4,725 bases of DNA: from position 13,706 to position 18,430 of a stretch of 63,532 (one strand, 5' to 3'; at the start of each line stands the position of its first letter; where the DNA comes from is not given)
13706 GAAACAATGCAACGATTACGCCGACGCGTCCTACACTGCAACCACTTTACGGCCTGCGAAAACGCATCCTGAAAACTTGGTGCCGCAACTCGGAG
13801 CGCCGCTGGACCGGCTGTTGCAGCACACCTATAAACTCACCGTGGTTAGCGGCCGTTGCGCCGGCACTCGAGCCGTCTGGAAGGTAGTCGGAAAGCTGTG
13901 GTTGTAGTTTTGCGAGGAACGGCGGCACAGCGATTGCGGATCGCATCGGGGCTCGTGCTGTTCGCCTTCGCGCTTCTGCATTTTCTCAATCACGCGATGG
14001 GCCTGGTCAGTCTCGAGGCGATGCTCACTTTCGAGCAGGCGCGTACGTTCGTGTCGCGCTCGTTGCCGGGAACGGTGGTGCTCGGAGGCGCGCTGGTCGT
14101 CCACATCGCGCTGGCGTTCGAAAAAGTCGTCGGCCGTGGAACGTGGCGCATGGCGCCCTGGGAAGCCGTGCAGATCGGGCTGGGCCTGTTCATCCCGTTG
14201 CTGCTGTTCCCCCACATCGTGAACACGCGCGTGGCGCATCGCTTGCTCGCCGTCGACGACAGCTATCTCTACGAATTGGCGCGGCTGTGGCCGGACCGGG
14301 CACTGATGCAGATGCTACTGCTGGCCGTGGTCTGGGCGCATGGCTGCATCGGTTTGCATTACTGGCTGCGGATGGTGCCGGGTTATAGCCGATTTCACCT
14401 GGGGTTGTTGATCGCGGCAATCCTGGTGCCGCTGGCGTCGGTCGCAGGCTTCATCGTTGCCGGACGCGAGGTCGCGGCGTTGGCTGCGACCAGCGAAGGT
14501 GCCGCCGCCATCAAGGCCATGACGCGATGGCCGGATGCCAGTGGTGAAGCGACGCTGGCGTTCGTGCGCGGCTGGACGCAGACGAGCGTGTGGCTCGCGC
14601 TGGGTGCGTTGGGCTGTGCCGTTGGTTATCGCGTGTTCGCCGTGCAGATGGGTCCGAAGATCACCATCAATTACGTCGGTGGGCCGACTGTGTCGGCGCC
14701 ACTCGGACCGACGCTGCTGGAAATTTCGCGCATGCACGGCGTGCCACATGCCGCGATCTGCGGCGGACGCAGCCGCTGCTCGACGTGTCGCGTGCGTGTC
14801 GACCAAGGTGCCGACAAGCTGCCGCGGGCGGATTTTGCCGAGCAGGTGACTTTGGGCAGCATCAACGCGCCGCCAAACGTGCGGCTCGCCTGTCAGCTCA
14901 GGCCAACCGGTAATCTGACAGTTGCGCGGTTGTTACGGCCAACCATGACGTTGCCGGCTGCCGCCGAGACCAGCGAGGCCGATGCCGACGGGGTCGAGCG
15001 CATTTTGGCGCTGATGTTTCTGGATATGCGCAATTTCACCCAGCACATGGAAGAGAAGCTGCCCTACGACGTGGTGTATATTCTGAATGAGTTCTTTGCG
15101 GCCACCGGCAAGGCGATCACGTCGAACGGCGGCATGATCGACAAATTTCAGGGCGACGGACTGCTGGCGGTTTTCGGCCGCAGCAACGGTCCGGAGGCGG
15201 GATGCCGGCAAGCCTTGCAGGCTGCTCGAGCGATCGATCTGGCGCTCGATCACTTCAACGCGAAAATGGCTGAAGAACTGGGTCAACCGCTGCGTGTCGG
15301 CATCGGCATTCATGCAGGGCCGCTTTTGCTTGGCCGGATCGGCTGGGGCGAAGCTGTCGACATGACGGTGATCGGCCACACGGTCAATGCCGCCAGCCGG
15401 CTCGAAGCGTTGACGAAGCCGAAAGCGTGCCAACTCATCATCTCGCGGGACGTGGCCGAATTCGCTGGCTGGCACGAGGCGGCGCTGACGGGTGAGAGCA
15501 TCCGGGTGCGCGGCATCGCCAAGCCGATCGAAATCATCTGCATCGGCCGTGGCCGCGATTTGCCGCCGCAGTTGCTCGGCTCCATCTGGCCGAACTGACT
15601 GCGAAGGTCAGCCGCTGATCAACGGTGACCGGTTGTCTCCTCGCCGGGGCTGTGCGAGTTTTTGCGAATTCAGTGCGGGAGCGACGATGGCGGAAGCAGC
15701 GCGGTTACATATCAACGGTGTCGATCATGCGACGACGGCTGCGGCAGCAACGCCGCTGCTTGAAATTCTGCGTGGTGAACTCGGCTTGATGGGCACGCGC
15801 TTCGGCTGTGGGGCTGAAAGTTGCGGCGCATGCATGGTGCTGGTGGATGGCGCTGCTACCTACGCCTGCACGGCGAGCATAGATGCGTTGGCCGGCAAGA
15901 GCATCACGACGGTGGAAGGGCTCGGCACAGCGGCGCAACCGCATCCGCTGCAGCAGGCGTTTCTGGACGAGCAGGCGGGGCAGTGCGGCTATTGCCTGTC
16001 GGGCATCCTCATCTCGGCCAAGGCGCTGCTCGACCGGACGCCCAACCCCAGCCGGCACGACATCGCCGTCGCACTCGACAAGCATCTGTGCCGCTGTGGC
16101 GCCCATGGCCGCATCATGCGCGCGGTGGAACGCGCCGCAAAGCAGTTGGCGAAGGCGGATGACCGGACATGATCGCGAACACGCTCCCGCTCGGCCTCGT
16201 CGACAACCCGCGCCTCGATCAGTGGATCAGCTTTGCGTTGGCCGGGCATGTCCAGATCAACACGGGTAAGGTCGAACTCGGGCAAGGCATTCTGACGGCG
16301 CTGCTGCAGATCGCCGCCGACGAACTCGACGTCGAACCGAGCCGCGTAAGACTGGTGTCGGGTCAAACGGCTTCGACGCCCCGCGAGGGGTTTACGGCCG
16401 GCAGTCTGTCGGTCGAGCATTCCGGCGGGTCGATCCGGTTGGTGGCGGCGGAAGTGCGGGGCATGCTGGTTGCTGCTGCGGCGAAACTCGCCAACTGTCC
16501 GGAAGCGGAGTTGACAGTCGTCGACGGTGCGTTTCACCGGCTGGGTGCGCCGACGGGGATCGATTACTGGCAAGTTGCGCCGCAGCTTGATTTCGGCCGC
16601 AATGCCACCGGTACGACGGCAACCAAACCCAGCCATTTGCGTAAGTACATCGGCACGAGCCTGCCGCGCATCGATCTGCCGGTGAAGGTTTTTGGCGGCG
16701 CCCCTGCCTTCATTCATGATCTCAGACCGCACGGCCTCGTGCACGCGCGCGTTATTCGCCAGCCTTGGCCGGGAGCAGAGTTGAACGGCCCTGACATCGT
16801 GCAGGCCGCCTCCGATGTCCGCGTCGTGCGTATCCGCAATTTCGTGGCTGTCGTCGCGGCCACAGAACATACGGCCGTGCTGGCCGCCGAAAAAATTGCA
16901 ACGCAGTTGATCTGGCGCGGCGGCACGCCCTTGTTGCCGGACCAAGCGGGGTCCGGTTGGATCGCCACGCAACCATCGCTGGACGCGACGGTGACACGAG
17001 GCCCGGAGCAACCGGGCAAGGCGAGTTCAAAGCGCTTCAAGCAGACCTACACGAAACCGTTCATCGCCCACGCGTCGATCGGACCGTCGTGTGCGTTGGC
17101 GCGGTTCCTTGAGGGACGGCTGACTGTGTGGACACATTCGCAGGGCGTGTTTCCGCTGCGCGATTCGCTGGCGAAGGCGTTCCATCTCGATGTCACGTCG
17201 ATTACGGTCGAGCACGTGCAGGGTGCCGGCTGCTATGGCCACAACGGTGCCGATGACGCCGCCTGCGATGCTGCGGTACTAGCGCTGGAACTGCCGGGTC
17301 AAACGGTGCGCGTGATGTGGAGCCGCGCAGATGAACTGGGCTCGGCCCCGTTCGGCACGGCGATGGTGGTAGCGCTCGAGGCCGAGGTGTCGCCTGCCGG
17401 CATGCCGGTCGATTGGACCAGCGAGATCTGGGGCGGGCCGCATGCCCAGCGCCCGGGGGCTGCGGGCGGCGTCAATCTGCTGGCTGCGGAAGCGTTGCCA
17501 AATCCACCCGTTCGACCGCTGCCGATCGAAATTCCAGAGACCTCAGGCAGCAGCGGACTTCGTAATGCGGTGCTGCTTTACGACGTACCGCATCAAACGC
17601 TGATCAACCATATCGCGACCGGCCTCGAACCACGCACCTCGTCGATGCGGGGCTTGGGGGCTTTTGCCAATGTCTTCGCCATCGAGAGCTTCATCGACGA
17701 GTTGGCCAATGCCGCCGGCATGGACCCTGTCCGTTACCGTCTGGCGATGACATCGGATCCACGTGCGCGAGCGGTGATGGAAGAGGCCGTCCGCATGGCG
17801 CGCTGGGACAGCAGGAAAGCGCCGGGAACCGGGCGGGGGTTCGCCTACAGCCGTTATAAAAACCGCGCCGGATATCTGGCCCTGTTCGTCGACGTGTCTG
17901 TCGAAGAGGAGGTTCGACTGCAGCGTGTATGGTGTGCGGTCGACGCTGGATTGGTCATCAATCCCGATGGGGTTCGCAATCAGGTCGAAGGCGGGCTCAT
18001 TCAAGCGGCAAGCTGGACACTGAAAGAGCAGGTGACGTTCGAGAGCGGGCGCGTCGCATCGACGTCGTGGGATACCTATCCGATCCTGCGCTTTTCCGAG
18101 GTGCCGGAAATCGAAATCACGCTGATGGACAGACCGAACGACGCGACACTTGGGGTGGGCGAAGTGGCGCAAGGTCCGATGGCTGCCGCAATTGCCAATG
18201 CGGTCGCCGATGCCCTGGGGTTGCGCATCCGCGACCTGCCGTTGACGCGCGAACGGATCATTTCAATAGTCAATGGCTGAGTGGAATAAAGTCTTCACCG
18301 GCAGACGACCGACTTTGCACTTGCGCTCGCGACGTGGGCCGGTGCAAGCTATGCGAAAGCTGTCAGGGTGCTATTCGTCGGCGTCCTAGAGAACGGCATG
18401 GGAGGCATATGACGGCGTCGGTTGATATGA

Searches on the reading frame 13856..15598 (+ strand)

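Call 55: search_protein_families(library=ncbifam, proteins=[window:13856-15598:+], max_evalue=0.00001)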
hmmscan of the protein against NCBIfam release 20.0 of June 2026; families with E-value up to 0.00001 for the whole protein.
window:13856-15598:+ (580 aa): 1 family
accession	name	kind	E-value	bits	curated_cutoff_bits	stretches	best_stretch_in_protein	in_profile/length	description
TIGR01941.1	nqrF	equivalog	6.9e-08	31.8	295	1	268-354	33-116/405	NADH:ubiquinone reductase (Na(+)-transporting) subunit F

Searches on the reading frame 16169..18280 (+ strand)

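Call 55: search_protein_families(library=ncbifam, proteins=[window:16169-18280:+], max_evalue=0.00001)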
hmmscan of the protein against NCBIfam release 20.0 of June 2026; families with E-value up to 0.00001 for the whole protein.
window:16169-18280:+ (703 aa): 12 families
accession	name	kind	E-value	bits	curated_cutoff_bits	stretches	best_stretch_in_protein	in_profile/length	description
TIGR03194.1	4hydrxCoA_A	equivalog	2.1e-44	152.1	994.55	2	569-699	607-744/746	4-hydroxybenzoyl-CoA reductase subunit alpha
NF043082.1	XdhA_XDHase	equivalog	9.2e-39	133.2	780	2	564-699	606-750/758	xanthine dehydrogenase subunit XdhA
TIGR03196.1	pucD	equivalog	1.3e-38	133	783.65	2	555-700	609-757/763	xanthine dehydrogenase subunit D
TIGR03311.1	Se_dep_XDH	equivalog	8e-37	126.8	830.45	2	577-684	723-833/848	selenium-dependent xanthine dehydrogenase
NF007426.0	PRK09970.1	equivalog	1.3e-36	126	916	2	564-699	609-753/761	xanthine dehydrogenase molybdenum-binding subunit XdhA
NF041018.1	glyceraldDH_alpha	equivalog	1.4e-33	116.3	790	2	575-698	613-741/741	glyceraldehyde dehydrogenase subunit alpha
NF041671.1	peri_hyde_PaoC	equivalog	1.6e-33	116.1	1180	2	566-699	586-729/735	aldehyde oxidoreductase molybdenum-binding subunit PaoC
NF040766.1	CODH_aero_grp5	exception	3.9e-27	94.8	950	2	566-696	644-780/785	aerobic carbon-monoxide dehydrogenase large subunit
TIGR02965.1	xanthine_xdhB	equivalog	4.6e-22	78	849.5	2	26-119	458-551/758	xanthine dehydrogenase molybdopterin binding subunit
NF045668.1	pterin_aldehy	equivalog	4.3e-16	58.2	1100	1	573-699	775-902/905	molybdopterin-dependent aldehyde oxidoreductase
TIGR02416.1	CO_dehy_Mo_lg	equivalog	1.3e-15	56.6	991.15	2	573-697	634-767/770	aerobic carbon-monoxide dehydrogenase large subunit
TIGR03313.1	Se_sel_red_Mo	hypoth_equivalog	3.6e-10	38.2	1101.9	1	569-700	808-948/951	molybdopterin-dependent oxidoreductase Mo/Fe-S-binding subunit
